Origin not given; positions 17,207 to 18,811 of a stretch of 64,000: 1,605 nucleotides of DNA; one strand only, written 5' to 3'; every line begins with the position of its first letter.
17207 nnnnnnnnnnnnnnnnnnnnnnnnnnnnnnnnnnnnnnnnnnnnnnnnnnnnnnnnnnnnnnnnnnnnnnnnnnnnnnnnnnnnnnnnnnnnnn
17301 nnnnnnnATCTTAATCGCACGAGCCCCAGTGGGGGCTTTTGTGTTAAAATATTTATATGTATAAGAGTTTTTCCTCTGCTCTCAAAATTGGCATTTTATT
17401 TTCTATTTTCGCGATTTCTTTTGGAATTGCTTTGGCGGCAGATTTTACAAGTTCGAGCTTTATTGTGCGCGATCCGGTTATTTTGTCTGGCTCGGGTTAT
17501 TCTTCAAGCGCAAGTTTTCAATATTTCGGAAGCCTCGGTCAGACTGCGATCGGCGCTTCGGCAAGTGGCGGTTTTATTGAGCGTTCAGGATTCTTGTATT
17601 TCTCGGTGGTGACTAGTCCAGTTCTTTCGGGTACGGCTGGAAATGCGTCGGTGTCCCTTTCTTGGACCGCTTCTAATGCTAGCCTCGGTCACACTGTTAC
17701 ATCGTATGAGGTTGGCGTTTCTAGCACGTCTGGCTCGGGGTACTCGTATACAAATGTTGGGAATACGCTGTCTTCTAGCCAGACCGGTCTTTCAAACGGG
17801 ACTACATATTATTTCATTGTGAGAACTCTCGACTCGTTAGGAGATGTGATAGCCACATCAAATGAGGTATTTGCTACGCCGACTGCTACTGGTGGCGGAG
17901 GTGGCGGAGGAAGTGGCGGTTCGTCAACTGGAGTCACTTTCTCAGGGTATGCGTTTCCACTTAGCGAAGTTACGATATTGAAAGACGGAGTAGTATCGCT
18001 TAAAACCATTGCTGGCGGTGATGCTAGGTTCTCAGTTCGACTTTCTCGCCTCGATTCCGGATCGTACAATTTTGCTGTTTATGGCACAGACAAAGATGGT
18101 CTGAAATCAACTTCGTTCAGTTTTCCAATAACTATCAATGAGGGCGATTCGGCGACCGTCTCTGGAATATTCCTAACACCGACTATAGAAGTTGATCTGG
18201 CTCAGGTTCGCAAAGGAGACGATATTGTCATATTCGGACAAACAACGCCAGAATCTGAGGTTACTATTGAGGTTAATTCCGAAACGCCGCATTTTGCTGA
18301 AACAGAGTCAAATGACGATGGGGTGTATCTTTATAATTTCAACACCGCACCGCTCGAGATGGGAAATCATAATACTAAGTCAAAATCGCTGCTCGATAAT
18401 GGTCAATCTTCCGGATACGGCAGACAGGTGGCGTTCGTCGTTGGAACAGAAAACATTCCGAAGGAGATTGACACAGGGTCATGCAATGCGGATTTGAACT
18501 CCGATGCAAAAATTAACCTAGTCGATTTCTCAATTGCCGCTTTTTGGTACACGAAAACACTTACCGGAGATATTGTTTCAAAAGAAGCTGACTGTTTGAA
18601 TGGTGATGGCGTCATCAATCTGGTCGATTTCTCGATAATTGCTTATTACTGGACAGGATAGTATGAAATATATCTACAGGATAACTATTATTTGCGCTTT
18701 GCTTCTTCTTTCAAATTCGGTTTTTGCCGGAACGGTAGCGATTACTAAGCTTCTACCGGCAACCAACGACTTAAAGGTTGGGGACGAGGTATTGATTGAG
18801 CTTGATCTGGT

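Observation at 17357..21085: Three-gene cohesin-dockerin module encoding a putative minimal cell-surface docking system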

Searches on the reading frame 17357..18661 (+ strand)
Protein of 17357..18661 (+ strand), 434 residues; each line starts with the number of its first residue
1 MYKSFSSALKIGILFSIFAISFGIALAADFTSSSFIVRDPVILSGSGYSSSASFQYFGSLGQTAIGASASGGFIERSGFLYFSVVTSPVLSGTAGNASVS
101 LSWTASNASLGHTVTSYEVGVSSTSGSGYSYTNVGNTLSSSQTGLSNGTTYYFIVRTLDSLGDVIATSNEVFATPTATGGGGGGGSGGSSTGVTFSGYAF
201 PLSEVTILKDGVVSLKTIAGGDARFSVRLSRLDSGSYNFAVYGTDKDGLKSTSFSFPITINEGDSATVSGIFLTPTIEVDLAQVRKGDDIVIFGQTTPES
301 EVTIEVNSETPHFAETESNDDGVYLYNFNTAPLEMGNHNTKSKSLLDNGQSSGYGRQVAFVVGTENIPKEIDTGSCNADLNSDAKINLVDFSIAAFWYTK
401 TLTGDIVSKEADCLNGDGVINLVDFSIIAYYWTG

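Call 3: search_protein_families(library=pfam, proteins=[window:17357-18661:+], max_evalue=1)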
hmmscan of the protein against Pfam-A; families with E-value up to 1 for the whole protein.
window:17357-18661:+ (434 aa): 8 families
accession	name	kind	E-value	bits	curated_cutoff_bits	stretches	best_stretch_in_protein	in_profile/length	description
PF00041.27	fn3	-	1e-05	26.1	25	1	95-171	12-81/84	Fibronectin type III domain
PF17936.7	Big_6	-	1.9e-05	25.2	27.6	1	190-256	12-79/83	Bacterial Ig domain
PF00404.24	Dockerin_1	-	0.0022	18.6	22.9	1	378-429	2-53/57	Dockerin type I domain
PF25788.1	Ig_Rha78A_N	-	0.0052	17.5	27.4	1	96-169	17-95/105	Rha78A-like, N-terminal immunoglobulin domain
PF19077.6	Big_13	-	0.011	16.6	27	1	202-260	38-100/102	Bacterial Ig-like domain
PF07495.19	Y_Y_Y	-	0.025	14.9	26.6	1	226-260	29-64/65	Y_Y_Y domain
PF24489.1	Ig_J_second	-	0.044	14.2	27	1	131-163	51-83/105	Tip attachment protein J second Ig-like domain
PF16656.11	Pur_ac_phosph_N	-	0.56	11.2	30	1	93-159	9-82/93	Purple acid Phosphatase, N-terminal domain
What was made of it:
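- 17624..18445 (+): FN3 (res 90-173), Gly linker, and two Ig-like domains (res 192-260 and 265-363). Together they form a beads-on-a-string stalk. Pfam fn3 26.1 bits and Big_6 25.2 bits (call 3).
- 18488..18658 (+): Type-I-like dockerin (res 378-434): two loop-helix repeats. Dockerin_1 at 18.6 bits, E 0.0022, below the gathering score (call 3).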

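Call 7: search_protein_families(library=ncbifam, proteins=[window:17357-18661:+], max_evalue=1)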
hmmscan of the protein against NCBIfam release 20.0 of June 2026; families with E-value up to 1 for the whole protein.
window:17357-18661:+ (434 aa): 1 family
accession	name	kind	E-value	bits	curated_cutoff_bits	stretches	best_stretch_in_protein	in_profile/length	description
NF045522.1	MXAN_2561_fam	equivalog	0.0033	17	150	1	131-180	214-263/304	MXAN_2561 family MXYO-CTERM-anchored protein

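Call 23: find_homologous_proteins(query=window:17357-18661:+, max_evalue=0.001)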
Query window:17357-18661:+ (434 aa): 574 proteins with E <= 0.001 among 8000 candidates; the best 120 are listed.
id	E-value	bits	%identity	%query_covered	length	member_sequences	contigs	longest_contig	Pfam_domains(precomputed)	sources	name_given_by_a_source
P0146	1.2e-272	922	100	100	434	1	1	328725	PF00041.28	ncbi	-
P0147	1.1e-218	744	77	100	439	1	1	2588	PF17936.8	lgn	-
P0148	4.9e-213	726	77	100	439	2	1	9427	-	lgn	-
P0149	1.1e-211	721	80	95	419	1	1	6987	PF17936.8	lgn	-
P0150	1.9e-211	720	81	94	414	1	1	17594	PF17936.8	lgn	-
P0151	8.1e-209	712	76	100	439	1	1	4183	-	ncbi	-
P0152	3.1e-208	710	76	100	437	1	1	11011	PF17936.8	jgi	jgi:hypothetical protein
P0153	8.2e-208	708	77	97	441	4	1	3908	PF17936.8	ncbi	-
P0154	2.3e-206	704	80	94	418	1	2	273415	PF17936.8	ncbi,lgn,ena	-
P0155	7.2e-204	696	74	100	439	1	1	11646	PF17936.8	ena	-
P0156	6.4e-203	692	73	100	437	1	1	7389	PF00041.28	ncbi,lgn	-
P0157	5.4e-202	689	77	96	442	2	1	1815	PF17936.8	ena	-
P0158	3.0e-191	654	74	94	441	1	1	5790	PF00041.28,PF17936.8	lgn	-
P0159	2.5e-189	648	73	94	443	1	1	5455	PF00041.28,PF17936.8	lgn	-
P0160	7.9e-188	643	72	95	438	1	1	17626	PF17936.8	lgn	-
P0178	1.3e-122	428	50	97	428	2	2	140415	PF00404.25,PF17936.8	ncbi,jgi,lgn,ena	-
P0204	8.3e-118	412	47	98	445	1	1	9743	-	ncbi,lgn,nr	ncbi:MAG: dockerin type I repeat-containing protein [bacterium]|nr:dockerin type I repeat-containing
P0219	5.6e-116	406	49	95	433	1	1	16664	PF00404.25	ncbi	-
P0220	5.8e-116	406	49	94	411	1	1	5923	PF00404.25,PF17936.8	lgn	-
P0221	1.0e-115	405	47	97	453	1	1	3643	PF00404.25,PF00041.28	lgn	-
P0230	1.6e-114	401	45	97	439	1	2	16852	PF00404.25,PF00041.28,PF17936.8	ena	-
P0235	2.7e-114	401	49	97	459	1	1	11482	PF00404.25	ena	-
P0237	5.2e-114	400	49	97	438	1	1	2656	PF00404.25,PF17936.8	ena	-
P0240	1.1e-113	398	48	98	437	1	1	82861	-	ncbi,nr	ncbi:dockerin type I repeat-containing protein [Candidatus Parcubacteria bacterium]|nr:dockerin type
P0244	2.8e-113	397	48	99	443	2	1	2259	PF00404.25,PF17936.8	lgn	-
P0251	4.1e-112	393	49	97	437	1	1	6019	PF00404.25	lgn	-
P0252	6.6e-112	393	49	94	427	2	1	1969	PF00404.25,PF17936.8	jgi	jgi:hypothetical protein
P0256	1.8e-111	391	47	99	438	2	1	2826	PF00404.25,PF00041.28,PF17936.8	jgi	jgi:hypothetical protein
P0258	4.9e-111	390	47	98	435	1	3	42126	PF00404.25,PF17936.8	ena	-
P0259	5.0e-111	390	49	94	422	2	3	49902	PF00404.25,PF17936.8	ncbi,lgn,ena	-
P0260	5.1e-111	390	47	94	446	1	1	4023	PF00404.25,PF17936.8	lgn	-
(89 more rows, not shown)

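Call 39: search_protein_families(library=pfam, alignment_id=A3, max_evalue=0.01)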
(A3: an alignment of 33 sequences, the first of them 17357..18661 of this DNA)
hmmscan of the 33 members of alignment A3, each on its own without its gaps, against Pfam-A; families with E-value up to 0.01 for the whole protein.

A. member 1, window:17357-18661:+ (434 aa): 4 families
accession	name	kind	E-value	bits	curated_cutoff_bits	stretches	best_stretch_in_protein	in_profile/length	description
PF00041.27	fn3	-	1e-05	26.1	25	1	95-171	12-81/84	Fibronectin type III domain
PF17936.7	Big_6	-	1.9e-05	25.2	27.6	1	190-256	12-79/83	Bacterial Ig domain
PF00404.24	Dockerin_1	-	0.0022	18.6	22.9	0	378-429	2-53/57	Dockerin type I domain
PF25788.1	Ig_Rha78A_N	-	0.0052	17.5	27.4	0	96-169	17-95/105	Rha78A-like, N-terminal immunoglobulin domain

B. families by the number of members that match (of 33 scanned): 13 families
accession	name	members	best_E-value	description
PF17936.7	Big_6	33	2.9e-09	Bacterial Ig domain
PF00404.24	Dockerin_1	29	3.4e-07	Dockerin type I domain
PF00041.27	fn3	22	1.5e-07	Fibronectin type III domain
PF07495.19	Y_Y_Y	7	0.00069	Y_Y_Y domain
PF19077.6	Big_13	6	0.0001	Bacterial Ig-like domain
PF16656.11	Pur_ac_phosph_N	5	9.8e-05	Purple acid Phosphatase, N-terminal domain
PF25788.1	Ig_Rha78A_N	4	0.00019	Rha78A-like, N-terminal immunoglobulin domain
PF24489.1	Ig_J_second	2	0.0025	Tip attachment protein J second Ig-like domain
PF16389.11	DUF4998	2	0.0067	Domain of unknown function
PF00036.39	EF-hand_1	1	0.004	EF hand domain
PF13202.12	EF-hand_5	1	0.0051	EF hand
PF13499.12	EF-hand_7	1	0.0053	EF-hand domain pair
PF22352.2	K319L-like_PKD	1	0.0088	K319L-like, PKD domain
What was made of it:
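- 18488..18658 (+): 29 of 33 homologues match, best E 3.4e-7 (call 39).
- On Dockerin type I (Pfam PF00404): Of 33 full-length homologues, 29 match at E<=0.01, best 3.4e-7 (call 39).
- Closest known: Single-cohesin cell-surface anchoring proteins of cellulosomes. Same: The dockerin is a duplicated loop-helix repeat of type I (calls 3, 39).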

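Call 44: predict_structure(alignment_id=A3)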
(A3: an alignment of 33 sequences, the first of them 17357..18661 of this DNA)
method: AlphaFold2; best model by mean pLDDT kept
length: 434 residues; sequences in the alignment: 33
mean_pLDDT: 73.0   pTM: 0.51
mean pLDDT of the five models: 73.0, 69.9, 69.5, 66.6, 66.1
residues with pLDDT >= 90: 52; 70-90: 265; 50-70: 44; < 50: 73
segments of 3 or more residues with pLDDT < 50: 25-83, 180-188
pLDDT, mean of each block of 10 residues (from residue 1): 78 84 48 30 31 30 31 32 60 84 74 81 86 91 87 86 74 74 43 86 86 84 87 82 75 75 75 74 90 79 79 83 85 87 63 66 86 65 81 91 89 87 82 63
secondary structure, 60 per line:
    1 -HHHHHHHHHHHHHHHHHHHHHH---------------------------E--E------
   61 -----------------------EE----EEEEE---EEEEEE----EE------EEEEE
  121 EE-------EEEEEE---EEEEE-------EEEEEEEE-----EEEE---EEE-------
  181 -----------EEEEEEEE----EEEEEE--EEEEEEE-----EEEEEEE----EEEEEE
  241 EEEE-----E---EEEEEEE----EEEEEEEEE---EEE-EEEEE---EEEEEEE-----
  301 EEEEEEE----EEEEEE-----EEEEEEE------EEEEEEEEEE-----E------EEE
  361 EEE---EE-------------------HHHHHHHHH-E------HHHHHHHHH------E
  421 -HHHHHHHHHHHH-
elements in order: H2-23 E90-94 E98-103 E116-122 E130-135 E139-143 E151-158 E164-167 E171-173 E192-199 E204-209 E212-218 E224-230 E235-244 E254-260 E265-273 E277-279 E281-285 E289-295 E301-307 E312-317 E323-329 E336-345 E358-363 H388-396 H405-413 H422-433
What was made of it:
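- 17624..18445 (+): Model: call 44.
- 18488..18658 (+): Three helices with block-mean pLDDT 81-91 over residues 381-430 (63 for the final 431-434) (call 44).
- On Dockerin type I (Pfam PF00404): The model shows helices at 388-396, 405-413 and 422-433; block-mean pLDDT is 81-91 over residues 381-430 and 63 for the final 431-434 (call 44).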

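Call 47: find_related_loci(query=A3, collection=genome_contigs, flank=8000)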
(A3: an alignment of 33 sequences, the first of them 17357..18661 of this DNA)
Query A3 (434 aa) in genome_contigs; peptide patterns used: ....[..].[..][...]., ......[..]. (x = any residue, [..] = any of these).
580 stretches matched a pattern; 543 encode a relative of the query (tblastn E <= 1e-3); the best 80 are kept; 80 distinct loci.
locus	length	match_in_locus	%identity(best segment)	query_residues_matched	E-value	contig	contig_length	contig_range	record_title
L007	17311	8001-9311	76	1-434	0e+0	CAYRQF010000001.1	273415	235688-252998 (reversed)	MAG TPA_asm: uncultured Candidatus Saccharibacteria bacterium isolate SRP286056_co2_43 genome assembly, contig: NODE_24_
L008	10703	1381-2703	66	1-434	7e-176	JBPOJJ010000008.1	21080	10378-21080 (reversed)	MAG: Patescibacteria group bacterium isolate MAG_20151 c_000000614927, whole genome shotgun sequence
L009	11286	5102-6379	53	14-434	1e-129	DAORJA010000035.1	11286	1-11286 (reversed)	MAG TPA_asm: Candidatus Magasanikbacteria bacterium isolate AMR_MDS_5563 NODE_978_length_11286_cov_5.594070, whole genom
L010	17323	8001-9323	51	1-434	3e-129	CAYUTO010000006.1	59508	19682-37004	MAG TPA_asm: uncultured Gammaproteobacteria bacterium isolate SRP285395_co2_42 genome assembly, contig: NODE_705_length_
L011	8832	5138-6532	48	10-434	2e-127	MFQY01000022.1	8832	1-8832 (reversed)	MAG: Candidatus Magasanikbacteria bacterium RIFOXYC2_FULL_40_16 rifoxyc2_full_scaffold_2257, whole genome shotgun sequen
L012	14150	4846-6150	50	3-434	5e-126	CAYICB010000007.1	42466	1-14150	MAG TPA_asm: uncultured Candidatus Saccharibacteria bacterium isolate ERP119705_co18_100 genome assembly, contig: NODE_9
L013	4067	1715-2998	51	11-434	3e-127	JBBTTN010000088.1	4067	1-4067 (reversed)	MAG: Patescibacteria group bacterium isolate H52-bin079 H52_bin079_000000000088, whole genome shotgun sequence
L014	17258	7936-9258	50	1-434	7e-126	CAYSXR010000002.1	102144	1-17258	MAG TPA_asm: uncultured Gammaproteobacteria bacterium isolate SRP286056_co2_340 genome assembly, contig: NODE_192_length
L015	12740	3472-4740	51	12-434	4e-124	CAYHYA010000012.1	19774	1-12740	MAG TPA_asm: uncultured Candidatus Saccharibacteria bacterium isolate ERP119705_co17_149 genome assembly, contig: NODE_3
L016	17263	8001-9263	50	15-434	5e-124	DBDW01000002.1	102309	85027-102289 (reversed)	MAG TPA_asm: Candidatus Magasanikbacteria bacterium UBA922 UBA922_contig_42, whole genome shotgun sequence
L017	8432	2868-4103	54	27-434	9e-124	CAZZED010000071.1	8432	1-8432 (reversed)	MAG TPA_asm: uncultured Candidatus Saccharibacteria bacterium isolate binchicken_co203_179 genome assembly, contig: k141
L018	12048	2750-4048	50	14-434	2e-123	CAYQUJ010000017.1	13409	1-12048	MAG TPA_asm: uncultured Candidatus Saccharibacteria bacterium isolate SRP050083_co1_466 genome assembly, contig: NODE_20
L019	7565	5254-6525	51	13-434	2e-123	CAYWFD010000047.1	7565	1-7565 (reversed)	MAG TPA_asm: uncultured Gammaproteobacteria bacterium isolate binchicken_co326_112 genome assembly, contig: NODE_5350_le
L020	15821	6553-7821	50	27-434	1e-122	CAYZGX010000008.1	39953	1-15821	MAG TPA_asm: uncultured Gammaproteobacteria bacterium isolate SRP278252_co1_182 genome assembly, contig: NODE_1434_lengt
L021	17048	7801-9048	51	25-434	5e-123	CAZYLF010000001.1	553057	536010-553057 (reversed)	MAG TPA_asm: uncultured Candidatus Saccharibacteria bacterium isolate SRP292972_co3_71 genome assembly, contig: NODE_15_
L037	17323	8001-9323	48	1-434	6e-120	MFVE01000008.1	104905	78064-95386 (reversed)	MAG: Candidatus Nomurabacteria bacterium RIFCSPLOWO2_01_FULL_42_17 rifcsplowo2_01_scaffold_539, whole genome shotgun seq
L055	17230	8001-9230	50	28-434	7e-114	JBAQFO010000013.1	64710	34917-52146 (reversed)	MAG: Minisyncoccia bacterium isolate MFD12003_ilm_asm_bin26 k127_147062, whole genome shotgun sequence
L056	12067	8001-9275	47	11-434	5e-114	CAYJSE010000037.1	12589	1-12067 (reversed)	MAG TPA_asm: uncultured Planctomycetia bacterium isolate ERP125453_co1_305 genome assembly, contig: NODE_5544_length_125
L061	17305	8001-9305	48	1-434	4e-113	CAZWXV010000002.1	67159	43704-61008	MAG TPA_asm: uncultured Candidatus Saccharibacteria bacterium isolate SRP050083_co1_472 genome assembly, contig: NODE_81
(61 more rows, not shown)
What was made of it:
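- A is found in at least 543 species genomes (call 47).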

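Call 66: list_cluster_members(proteins=[window:17357-18661:+, window:18663-19541:+, window:19538-21085:+, window:16825-17307:+, window:9578-16753:+, P0138, P0204, P0240])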
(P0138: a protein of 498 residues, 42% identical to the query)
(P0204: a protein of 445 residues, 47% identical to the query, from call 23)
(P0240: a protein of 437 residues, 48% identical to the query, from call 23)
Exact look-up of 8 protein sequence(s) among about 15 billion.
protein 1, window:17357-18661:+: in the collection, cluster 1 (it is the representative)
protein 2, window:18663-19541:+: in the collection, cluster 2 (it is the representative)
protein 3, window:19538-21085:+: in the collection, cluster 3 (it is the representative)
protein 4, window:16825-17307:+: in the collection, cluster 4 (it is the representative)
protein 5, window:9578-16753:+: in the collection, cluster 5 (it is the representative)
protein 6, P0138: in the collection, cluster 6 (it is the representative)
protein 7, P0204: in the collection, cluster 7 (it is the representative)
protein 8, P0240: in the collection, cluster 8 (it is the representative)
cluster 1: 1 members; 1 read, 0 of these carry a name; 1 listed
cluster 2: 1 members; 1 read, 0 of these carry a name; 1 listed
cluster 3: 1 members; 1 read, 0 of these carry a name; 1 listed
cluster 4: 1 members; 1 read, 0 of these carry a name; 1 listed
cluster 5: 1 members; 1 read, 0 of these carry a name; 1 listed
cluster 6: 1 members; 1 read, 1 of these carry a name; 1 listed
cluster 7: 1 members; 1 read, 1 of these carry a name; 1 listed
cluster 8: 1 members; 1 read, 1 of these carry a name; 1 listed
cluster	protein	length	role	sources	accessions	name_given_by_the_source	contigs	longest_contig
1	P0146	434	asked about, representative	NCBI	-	-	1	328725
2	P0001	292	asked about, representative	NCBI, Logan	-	-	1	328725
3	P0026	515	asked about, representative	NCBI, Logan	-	-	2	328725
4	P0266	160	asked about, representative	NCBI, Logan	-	-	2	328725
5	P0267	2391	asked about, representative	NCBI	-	-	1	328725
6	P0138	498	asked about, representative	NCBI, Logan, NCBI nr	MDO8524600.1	MAG: cohesin domain-containing protein [bacterium] | cohesin domain-containing protein [bacterium]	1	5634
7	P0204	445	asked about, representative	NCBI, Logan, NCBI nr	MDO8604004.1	MAG: dockerin type I repeat-containing protein [bacterium] | dockerin type I repeat-containing protein [bacterium]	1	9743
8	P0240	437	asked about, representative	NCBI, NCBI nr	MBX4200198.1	dockerin type I repeat-containing protein [Candidatus Parcubacteria bacterium]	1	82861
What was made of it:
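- On Dockerin type I (Pfam PF00404): Several homologues have precomputed PF00404 hits, and NCBI names some of them 'dockerin type I repeat-containing protein' (calls 23, 66).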

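Call 69: search_protein_families(library=pfam, proteins=[L056:1203-7637:+, L061:1353-7991:+, L055:2334-7919:+, L037:511-7458:+], max_evalue=0.01)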
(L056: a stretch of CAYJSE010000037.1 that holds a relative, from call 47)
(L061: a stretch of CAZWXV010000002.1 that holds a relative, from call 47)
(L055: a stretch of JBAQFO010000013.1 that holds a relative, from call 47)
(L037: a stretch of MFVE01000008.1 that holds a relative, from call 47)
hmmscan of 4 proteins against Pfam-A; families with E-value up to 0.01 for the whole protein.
L056:1203-7637:+ (2144 aa): 1 family
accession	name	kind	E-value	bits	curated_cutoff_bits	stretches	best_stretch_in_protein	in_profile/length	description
PF09458.16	H_lectin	-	0.0099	16.4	24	0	1937-2010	2-66/67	H-type lectin domain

L061:1353-7991:+ (2212 aa): 2 families
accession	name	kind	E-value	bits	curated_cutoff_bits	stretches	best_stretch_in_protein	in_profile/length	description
PF13884.11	Peptidase_S74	-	1e-10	42.2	22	1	1960-2015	1-55/58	Chaperone of endosialidase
PF21123.3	Dna2_Rift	-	4.9e-05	23.9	27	0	1146-1179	37-70/98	Dna2 Rift barrel domain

L055:2334-7919:+ (1861 aa): 0 families

L037:511-7458:+ (2315 aa): 1 family
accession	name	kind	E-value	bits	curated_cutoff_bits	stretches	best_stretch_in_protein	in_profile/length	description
PF13884.11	Peptidase_S74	-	4.2e-12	46.6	22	1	1937-1992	1-57/58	Chaperone of endosialidase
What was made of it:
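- Closest known: Phage tail fibres and tailspikes with a C-terminal intramolecular chaperone. Same: Giants that share the window giant's N-terminal domain end in Peptidase_S74 (call 69).
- The giant protein has tail-fibre-like features, and related giants carry Peptidase_S74 (call 69).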
